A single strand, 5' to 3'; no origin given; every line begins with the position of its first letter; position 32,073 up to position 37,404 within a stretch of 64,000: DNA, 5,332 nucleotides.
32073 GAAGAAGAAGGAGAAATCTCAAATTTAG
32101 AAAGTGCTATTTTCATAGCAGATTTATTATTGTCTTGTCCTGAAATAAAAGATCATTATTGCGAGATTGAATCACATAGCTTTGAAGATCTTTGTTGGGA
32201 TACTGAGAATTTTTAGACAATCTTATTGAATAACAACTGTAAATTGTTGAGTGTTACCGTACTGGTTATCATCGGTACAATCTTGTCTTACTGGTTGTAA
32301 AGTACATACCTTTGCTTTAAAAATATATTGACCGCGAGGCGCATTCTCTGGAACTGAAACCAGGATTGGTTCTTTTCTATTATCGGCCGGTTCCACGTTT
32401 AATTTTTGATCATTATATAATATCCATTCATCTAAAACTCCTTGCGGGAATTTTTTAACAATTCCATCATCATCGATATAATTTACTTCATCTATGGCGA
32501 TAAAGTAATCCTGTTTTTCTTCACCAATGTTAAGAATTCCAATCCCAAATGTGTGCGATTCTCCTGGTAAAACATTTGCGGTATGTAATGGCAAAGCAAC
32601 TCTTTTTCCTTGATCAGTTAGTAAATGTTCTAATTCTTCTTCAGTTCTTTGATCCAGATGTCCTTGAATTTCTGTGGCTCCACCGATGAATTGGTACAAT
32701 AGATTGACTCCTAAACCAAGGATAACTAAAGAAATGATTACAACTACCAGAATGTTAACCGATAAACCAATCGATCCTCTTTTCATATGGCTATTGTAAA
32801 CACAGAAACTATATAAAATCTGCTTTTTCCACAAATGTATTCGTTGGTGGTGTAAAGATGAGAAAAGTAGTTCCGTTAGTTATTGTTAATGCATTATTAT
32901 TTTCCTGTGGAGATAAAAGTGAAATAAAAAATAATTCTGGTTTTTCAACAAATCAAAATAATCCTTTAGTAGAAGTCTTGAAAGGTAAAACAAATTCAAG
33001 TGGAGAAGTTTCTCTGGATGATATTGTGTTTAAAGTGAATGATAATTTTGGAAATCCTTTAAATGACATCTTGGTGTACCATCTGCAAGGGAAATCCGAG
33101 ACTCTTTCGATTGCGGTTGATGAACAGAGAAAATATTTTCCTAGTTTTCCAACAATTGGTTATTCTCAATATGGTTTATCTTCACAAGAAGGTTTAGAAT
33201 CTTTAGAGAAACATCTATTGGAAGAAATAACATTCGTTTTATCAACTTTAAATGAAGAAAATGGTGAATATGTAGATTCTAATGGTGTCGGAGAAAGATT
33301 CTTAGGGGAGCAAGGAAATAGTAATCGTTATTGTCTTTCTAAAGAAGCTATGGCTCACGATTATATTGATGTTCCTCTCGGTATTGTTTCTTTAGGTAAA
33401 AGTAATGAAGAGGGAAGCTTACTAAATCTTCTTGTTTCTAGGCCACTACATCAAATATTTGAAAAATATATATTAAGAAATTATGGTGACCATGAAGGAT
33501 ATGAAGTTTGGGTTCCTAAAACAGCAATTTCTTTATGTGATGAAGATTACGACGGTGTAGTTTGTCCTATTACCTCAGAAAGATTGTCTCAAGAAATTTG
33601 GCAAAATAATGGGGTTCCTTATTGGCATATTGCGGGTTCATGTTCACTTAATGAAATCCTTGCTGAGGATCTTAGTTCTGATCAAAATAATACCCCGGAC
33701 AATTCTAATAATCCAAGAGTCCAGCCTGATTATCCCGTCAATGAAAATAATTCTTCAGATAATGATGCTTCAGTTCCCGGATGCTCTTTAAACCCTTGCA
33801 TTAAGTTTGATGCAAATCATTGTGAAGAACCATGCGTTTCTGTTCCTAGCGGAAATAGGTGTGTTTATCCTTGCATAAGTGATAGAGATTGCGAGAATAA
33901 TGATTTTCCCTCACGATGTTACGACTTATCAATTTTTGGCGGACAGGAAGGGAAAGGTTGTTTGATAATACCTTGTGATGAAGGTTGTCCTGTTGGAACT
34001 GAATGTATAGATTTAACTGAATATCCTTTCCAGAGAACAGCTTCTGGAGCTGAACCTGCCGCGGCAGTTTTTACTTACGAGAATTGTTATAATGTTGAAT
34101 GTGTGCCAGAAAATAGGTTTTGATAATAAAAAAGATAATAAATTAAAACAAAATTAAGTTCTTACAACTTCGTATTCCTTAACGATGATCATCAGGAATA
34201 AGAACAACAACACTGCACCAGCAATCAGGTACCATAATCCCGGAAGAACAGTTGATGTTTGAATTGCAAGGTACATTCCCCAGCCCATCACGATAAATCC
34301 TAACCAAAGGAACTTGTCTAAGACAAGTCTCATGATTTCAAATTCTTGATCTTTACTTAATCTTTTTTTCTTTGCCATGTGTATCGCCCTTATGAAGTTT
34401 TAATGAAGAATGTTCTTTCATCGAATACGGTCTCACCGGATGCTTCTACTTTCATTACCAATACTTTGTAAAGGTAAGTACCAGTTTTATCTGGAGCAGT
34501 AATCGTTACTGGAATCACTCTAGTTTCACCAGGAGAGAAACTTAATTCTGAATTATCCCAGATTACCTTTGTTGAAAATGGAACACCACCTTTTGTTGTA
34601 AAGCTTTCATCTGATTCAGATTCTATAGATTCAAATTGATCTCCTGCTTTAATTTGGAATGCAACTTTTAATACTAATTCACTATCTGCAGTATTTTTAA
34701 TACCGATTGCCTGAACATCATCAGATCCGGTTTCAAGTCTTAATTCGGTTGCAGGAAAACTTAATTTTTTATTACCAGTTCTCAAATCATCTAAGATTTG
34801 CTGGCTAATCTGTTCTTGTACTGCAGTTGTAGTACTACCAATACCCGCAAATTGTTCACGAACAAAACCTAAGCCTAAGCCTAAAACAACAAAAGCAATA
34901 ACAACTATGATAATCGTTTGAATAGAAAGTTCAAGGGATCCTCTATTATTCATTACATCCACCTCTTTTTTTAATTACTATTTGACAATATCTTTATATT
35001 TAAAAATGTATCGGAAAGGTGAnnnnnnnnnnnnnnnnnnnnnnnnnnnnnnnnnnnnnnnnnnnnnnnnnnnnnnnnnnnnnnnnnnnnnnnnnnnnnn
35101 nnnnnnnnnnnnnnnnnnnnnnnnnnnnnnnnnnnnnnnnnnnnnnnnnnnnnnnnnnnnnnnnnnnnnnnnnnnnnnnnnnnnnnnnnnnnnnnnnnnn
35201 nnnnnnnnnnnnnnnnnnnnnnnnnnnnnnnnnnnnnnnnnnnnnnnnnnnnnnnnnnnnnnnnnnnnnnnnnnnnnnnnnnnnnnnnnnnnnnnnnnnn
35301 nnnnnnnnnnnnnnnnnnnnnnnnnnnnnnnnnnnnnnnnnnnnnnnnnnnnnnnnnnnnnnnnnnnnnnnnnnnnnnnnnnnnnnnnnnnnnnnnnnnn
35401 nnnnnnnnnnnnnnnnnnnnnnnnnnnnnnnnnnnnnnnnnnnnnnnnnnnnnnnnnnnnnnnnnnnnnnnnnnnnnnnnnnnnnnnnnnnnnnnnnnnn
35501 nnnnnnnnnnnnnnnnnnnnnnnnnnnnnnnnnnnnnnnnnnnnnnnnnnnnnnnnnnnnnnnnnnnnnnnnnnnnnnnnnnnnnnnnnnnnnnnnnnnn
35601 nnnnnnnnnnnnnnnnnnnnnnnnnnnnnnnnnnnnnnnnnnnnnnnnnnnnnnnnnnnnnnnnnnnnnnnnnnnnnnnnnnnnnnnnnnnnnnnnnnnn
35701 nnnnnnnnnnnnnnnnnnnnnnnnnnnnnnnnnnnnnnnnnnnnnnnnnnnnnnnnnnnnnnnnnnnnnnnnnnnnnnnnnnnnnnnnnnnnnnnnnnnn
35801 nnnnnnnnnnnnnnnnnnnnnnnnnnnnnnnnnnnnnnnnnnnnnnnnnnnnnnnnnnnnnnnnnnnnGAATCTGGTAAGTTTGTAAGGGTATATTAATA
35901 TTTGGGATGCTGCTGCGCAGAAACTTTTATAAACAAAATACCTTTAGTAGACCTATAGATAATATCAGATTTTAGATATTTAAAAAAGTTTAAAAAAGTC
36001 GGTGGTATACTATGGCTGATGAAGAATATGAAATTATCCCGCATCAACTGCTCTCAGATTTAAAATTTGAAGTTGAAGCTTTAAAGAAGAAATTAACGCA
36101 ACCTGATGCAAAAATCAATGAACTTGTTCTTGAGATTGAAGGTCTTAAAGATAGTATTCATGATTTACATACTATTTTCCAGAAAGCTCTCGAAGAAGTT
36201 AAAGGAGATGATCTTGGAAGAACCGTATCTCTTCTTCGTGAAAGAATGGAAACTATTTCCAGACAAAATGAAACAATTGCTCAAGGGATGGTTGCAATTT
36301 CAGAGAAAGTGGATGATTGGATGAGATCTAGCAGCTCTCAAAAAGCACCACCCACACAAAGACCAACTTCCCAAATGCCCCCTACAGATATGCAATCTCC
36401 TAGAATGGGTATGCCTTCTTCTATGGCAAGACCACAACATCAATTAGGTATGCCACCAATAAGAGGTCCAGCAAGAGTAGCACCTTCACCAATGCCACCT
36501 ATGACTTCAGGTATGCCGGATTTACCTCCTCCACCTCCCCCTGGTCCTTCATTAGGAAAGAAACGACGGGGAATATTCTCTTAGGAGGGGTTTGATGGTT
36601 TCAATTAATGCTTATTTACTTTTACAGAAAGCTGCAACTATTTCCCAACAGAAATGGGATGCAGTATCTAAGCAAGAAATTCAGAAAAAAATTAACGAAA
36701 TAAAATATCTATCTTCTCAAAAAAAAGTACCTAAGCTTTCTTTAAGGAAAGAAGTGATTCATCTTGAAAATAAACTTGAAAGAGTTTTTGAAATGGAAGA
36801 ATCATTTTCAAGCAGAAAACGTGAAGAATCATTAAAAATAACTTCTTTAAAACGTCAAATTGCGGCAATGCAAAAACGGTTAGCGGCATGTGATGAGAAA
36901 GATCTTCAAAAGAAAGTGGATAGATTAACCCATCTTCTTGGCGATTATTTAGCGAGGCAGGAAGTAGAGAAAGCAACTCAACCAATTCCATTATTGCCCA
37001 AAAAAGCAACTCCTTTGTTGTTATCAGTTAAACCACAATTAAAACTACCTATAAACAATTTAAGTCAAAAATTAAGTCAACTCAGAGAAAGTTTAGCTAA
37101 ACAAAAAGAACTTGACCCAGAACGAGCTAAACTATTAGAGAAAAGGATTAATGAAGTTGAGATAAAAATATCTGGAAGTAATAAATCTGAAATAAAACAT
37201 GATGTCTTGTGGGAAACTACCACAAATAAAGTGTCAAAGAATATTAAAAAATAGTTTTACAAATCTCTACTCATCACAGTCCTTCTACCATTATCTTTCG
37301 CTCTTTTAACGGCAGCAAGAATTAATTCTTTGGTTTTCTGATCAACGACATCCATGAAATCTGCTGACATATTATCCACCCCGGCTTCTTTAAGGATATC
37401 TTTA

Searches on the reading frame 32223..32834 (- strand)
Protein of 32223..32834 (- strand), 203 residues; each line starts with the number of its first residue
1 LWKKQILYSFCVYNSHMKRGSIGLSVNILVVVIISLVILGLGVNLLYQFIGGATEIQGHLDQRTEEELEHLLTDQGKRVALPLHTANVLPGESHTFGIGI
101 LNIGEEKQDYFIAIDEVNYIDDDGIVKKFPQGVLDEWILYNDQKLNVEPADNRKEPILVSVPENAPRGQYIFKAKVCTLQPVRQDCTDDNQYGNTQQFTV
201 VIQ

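Call 43: search_protein_families(library=pfam, proteins=[window:32223-32834:-], max_evalue=0.00001)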
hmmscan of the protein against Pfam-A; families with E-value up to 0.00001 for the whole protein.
window:32223-32834:- (203 aa): 0 families

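Call 46: search_protein_families(library=pfam, proteins=[window:32223-32834:-], max_evalue=1)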
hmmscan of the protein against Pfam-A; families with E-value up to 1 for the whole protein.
window:32223-32834:- (203 aa): 2 families
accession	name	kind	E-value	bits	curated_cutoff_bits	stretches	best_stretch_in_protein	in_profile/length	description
PF22684.2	LFE_1968-like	-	0.25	12.1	27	1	80-143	19-82/123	LFE_1968-like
PF07760.16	DUF1616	-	0.57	9.7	31.6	0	76-122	194-239/307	Protein of unknown function (DUF1616)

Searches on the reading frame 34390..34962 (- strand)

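Call 43: search_protein_families(library=pfam, proteins=[window:34390-34962:-], max_evalue=0.00001)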
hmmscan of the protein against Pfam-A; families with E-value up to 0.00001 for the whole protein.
window:34390-34962:- (190 aa): 0 families

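Call 46: search_protein_families(library=pfam, proteins=[window:34390-34962:-], max_evalue=1)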
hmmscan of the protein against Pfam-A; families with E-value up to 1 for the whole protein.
window:34390-34962:- (190 aa): 3 families
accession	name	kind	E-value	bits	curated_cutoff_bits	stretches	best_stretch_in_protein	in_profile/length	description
PF06030.18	WxLIP_PGBD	-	0.071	13.6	27.3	1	74-160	21-108/121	WxL Interacting Protein, peptidoglycan binding domain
PF11614.14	FixG_C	-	0.11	13.1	25.6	1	136-186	65-117/119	IG-like fold at C-terminal of FixG, putative oxidoreductase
PF01209.24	Ubie_methyltran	-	0.16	11.7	20.1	1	71-117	107-156/233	ubiE/COQ5 methyltransferase family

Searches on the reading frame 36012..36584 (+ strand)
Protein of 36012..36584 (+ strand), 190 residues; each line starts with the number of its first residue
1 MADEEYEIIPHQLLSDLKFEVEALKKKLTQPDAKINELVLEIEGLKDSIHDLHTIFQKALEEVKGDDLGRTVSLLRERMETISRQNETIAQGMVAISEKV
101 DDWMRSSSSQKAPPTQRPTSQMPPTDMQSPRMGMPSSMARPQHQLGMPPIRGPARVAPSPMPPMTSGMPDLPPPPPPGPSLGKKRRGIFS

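Call 43: search_protein_families(library=pfam, proteins=[window:36012-36584:+], max_evalue=0.00001)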
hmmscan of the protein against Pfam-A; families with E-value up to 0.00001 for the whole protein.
window:36012-36584:+ (190 aa): 0 families

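Call 46: search_protein_families(library=pfam, proteins=[window:36012-36584:+], max_evalue=1)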
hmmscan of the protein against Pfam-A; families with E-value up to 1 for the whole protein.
window:36012-36584:+ (190 aa): 14 families
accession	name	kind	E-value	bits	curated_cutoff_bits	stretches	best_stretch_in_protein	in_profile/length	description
PF15035.11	Rootletin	-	0.0055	17.2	36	1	15-66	132-183/188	Ciliary rootlet component, centrosome cohesion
PF05377.16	FlaC_arch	-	0.014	16.2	27.8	0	22-53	3-34/55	Flagella accessory protein C (FlaC)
PF06005.17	ZapB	-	0.018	15.9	31.5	1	15-48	21-54/71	Cell division protein ZapB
PF06810.17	Phage_scaffold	-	0.032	14.6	35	1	9-62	31-85/170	Phage capsid assembly scaffolding protein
PF25450.1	Rab11-FIP3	-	0.034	14.9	31.9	1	17-65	52-100/125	Rab11-FIP3-like domain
PF24627.1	PUMA_CC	-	0.079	13.4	30.1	1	20-84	2-71/74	PUMA coiled-coil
PF06009.19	Laminin_II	-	0.1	13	33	1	20-101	18-93/138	Laminin Domain II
PF08614.16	ATG16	-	0.13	12.9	33.7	0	12-53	102-143/200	Autophagy protein 16 (ATG16)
PF02403.27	Seryl_tRNA_N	-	0.15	12.8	28.2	0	19-105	22-102/108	Seryl-tRNA synthetase N-terminal domain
PF20302.4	HisK-N-like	-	0.17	12.6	27.8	0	46-107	43-104/132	HisK-N-like globin domain of the ASK signalosome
PF14182.11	YgaB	-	0.21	12.5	27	1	29-63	36-70/77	YgaB-like protein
PF07200.18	Mod_r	-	0.24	11.8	30.1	1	23-105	51-130/146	Modifier of rudimentary (Mod(r)) protein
PF12329.13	TMF_DNA_bd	-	0.28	11.6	35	1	23-81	2-58/74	TATA element modulatory factor 1 DNA binding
PF17082.10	Spc29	-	0.87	9.8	31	0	14-55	127-168/245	Spindle Pole Component 29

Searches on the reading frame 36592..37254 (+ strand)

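Call 43: search_protein_families(library=pfam, proteins=[window:36592-37254:+], max_evalue=0.00001)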
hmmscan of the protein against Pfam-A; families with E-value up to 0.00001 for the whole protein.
window:36592-37254:+ (220 aa): 0 families

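Call 46: search_protein_families(library=pfam, proteins=[window:36592-37254:+], max_evalue=1)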
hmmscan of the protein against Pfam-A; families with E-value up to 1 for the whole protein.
window:36592-37254:+ (220 aa): 2 families
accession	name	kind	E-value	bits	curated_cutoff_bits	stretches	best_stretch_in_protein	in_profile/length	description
PF14357.11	DUF4404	-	0.023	15.8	27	1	157-202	1-46/83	Domain of unknown function (DUF4404)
PF07889.17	DUF1664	-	0.31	11.5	34.6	0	147-190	36-79/124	Protein of unknown function (DUF1664)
